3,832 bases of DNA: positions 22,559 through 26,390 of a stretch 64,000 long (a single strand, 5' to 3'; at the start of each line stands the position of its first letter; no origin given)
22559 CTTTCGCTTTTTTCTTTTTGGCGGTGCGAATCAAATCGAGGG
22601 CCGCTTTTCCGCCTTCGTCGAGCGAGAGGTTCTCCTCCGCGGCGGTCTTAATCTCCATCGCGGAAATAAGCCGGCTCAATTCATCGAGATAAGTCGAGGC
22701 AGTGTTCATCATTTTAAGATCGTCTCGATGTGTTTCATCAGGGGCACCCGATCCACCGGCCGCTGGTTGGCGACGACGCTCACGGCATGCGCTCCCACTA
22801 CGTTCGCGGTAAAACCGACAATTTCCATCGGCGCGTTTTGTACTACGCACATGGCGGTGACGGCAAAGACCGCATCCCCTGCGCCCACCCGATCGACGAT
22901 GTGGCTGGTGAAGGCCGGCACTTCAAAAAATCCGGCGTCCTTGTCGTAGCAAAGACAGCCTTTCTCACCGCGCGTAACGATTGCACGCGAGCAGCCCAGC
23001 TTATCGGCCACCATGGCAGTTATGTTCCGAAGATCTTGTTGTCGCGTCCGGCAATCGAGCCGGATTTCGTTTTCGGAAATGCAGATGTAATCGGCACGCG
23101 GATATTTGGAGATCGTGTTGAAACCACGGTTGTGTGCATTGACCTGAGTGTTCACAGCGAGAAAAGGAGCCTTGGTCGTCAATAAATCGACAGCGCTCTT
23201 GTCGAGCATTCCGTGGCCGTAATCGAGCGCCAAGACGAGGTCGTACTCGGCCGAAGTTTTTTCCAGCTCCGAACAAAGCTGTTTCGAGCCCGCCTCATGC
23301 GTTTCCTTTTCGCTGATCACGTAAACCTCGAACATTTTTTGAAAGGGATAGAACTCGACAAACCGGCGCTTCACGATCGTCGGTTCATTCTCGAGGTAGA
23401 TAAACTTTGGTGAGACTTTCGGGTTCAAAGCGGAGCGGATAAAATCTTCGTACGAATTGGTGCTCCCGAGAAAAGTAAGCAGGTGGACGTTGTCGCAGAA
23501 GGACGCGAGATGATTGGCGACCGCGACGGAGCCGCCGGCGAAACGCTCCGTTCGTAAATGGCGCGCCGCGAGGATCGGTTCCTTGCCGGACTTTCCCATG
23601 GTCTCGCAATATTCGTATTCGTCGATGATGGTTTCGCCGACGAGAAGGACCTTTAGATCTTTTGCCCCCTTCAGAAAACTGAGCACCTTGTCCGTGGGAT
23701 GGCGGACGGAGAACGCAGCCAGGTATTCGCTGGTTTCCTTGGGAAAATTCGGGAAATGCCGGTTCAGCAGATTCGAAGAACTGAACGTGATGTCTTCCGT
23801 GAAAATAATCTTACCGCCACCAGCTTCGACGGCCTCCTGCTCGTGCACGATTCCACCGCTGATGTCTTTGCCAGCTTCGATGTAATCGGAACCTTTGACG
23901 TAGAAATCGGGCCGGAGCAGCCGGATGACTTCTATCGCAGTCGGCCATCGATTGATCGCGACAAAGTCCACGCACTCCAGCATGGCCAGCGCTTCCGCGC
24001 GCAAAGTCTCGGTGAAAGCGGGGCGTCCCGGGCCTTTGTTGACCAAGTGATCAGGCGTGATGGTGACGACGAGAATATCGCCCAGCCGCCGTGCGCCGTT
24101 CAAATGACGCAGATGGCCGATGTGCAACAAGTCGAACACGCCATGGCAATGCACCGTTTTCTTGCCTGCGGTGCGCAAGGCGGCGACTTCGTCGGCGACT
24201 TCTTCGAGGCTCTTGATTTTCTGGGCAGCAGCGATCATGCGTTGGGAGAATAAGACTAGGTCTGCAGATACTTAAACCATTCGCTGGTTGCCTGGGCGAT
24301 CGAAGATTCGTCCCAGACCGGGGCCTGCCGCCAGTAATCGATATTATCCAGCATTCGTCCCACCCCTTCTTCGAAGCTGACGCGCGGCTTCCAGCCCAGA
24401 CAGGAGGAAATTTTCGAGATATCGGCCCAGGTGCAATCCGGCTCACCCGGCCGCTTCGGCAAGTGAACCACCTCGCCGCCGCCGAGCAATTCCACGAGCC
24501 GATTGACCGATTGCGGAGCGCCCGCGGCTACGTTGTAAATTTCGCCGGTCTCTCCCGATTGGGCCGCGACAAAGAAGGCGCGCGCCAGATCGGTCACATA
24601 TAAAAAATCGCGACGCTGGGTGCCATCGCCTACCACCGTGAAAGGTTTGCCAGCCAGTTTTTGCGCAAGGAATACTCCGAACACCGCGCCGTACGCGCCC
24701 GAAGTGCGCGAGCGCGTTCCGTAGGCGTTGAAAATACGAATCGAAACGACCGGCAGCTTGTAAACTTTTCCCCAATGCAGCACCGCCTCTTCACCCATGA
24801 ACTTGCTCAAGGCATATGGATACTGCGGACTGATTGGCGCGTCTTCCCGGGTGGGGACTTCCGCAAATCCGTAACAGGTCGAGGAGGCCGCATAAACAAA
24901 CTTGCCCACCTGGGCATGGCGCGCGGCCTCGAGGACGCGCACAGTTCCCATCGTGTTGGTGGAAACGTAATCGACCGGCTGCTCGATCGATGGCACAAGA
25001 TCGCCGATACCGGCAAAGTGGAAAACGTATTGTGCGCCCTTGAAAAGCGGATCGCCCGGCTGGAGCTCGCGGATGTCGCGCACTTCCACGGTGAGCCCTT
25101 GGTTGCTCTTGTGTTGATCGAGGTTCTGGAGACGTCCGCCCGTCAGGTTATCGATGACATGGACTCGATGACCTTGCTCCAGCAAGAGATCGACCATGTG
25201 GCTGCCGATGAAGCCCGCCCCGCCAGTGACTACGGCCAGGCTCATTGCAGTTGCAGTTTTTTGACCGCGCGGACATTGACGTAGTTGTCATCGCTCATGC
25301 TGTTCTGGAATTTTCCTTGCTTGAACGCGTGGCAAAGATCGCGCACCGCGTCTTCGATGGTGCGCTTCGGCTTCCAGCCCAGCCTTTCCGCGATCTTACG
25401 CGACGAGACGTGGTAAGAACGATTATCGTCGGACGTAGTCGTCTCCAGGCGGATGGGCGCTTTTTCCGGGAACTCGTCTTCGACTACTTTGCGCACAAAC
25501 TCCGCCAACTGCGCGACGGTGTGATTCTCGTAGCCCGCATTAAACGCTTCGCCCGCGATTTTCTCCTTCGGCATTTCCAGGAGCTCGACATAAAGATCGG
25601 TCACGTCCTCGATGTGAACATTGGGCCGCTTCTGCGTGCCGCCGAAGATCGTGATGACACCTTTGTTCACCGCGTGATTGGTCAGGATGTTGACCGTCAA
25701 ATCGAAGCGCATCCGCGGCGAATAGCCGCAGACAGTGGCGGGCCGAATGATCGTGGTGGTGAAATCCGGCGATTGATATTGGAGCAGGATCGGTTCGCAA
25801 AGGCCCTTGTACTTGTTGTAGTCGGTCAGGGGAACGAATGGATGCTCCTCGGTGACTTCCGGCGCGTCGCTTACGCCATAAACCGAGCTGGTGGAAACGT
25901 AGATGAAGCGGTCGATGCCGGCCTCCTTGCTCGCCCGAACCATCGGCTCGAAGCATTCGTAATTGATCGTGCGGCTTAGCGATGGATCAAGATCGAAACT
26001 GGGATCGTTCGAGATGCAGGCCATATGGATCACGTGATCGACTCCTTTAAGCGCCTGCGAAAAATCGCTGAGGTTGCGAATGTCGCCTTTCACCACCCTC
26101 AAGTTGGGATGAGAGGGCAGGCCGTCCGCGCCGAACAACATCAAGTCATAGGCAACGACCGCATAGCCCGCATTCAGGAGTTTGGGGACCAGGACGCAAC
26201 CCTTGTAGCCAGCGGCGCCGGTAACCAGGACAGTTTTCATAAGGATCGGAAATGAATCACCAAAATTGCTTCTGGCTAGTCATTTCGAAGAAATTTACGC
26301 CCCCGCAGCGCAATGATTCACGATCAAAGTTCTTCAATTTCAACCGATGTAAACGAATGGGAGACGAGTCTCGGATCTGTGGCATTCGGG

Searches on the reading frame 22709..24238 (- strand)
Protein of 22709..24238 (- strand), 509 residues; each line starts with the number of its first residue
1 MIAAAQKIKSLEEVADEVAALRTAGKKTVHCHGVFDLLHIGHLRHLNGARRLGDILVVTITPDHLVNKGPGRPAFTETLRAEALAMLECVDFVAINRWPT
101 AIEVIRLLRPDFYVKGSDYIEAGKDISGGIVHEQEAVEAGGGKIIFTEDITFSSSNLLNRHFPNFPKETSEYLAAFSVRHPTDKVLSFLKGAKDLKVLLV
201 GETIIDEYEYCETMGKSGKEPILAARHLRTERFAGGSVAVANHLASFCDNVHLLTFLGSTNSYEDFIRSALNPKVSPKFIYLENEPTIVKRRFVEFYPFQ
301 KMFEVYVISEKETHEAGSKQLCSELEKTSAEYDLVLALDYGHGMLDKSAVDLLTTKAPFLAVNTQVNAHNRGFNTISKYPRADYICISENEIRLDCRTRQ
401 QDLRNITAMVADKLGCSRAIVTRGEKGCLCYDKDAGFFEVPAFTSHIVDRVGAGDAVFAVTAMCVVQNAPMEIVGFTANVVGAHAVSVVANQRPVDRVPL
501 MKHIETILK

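Call 7: search_protein_families(library=pfam, proteins=[window:22709-24238:-], max_evalue=0.001)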
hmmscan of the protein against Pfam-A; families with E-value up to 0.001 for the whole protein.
window:22709-24238:- (509 aa): 2 families
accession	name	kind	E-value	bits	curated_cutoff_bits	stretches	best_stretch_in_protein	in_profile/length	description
PF00294.29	PfkB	-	1.4e-19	71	25.8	1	196-492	3-296/302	pfkB family carbohydrate kinase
PF01467.32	CTP_transf_like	-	1e-12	48.8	21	1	32-125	3-97/133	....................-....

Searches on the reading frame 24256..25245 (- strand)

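Call 7: search_protein_families(library=pfam, proteins=[window:24256-25245:-], max_evalue=0.001)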
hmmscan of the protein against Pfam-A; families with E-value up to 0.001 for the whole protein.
window:24256-25245:- (329 aa): 8 families
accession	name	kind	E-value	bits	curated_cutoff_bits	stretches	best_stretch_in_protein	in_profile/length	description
PF01370.27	Epimerase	-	4.2e-60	203.6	20.9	1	5-240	2-240/240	NAD dependent epimerase/dehydratase family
PF16363.11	GDP_Man_Dehyd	-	2.1e-58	198.8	27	1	6-298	2-332/332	GDP-mannose 4,6 dehydratase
PF01073.25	3Beta_HSD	-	3.7e-19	69.3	22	1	5-229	1-230/280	3-beta hydroxysteroid dehydrogenase/isomerase family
PF02719.21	Polysacc_synt_2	-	2.2e-14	53.8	20.2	1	5-253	2-242/293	Polysaccharide biosynthesis protein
PF07993.18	NAD_binding_4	-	2.1e-09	37.3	20.1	1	68-178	86-210/258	Male sterility protein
PF13460.12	NAD_binding_10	-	4.3e-06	27.1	27.2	1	8-126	1-103/184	NAD(P)H-binding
PF04321.23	RmlD_sub_bind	-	4.3e-05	23.2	27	1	5-229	4-198/287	RmlD substrate binding domain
PF05368.20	NmrA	-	0.00024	21.2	27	1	5-120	6-106/298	NmrA-like family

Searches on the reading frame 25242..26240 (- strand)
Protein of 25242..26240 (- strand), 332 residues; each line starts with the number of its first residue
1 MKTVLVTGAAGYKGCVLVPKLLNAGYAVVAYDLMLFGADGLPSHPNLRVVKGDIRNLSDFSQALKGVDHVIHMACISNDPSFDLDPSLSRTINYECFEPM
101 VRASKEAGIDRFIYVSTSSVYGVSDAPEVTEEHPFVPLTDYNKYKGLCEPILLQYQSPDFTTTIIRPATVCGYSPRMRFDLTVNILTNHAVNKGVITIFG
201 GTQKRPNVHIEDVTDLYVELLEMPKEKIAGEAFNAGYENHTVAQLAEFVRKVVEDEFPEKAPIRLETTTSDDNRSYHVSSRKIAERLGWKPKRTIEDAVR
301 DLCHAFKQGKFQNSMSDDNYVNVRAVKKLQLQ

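Call 7: search_protein_families(library=pfam, proteins=[window:25242-26240:-], max_evalue=0.001)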
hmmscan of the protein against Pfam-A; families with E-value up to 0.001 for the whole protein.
window:25242-26240:- (332 aa): 8 families
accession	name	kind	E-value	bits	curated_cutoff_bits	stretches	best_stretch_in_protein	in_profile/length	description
PF01370.27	Epimerase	-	2.1e-34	119.5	20.9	1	4-236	1-240/240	NAD dependent epimerase/dehydratase family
PF16363.11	GDP_Man_Dehyd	-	8.6e-25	88.3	27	1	5-301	1-331/332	GDP-mannose 4,6 dehydratase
PF01073.25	3Beta_HSD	-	9.8e-16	58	22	1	5-253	1-265/280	3-beta hydroxysteroid dehydrogenase/isomerase family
PF13460.12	NAD_binding_10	-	4.8e-14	53.1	27.2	1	8-169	1-145/184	NAD(P)H-binding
PF04321.23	RmlD_sub_bind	-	4.9e-10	39.4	27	1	3-283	2-263/287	RmlD substrate binding domain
PF05368.20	NmrA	-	8.9e-10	39.1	27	1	2-118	3-108/298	NmrA-like family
PF07993.18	NAD_binding_4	-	2.5e-07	30.6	20.1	1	58-175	80-211/258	Male sterility protein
PF02719.21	Polysacc_synt_2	-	4.2e-05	23.3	20.2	1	5-117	2-128/293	Polysaccharide biosynthesis protein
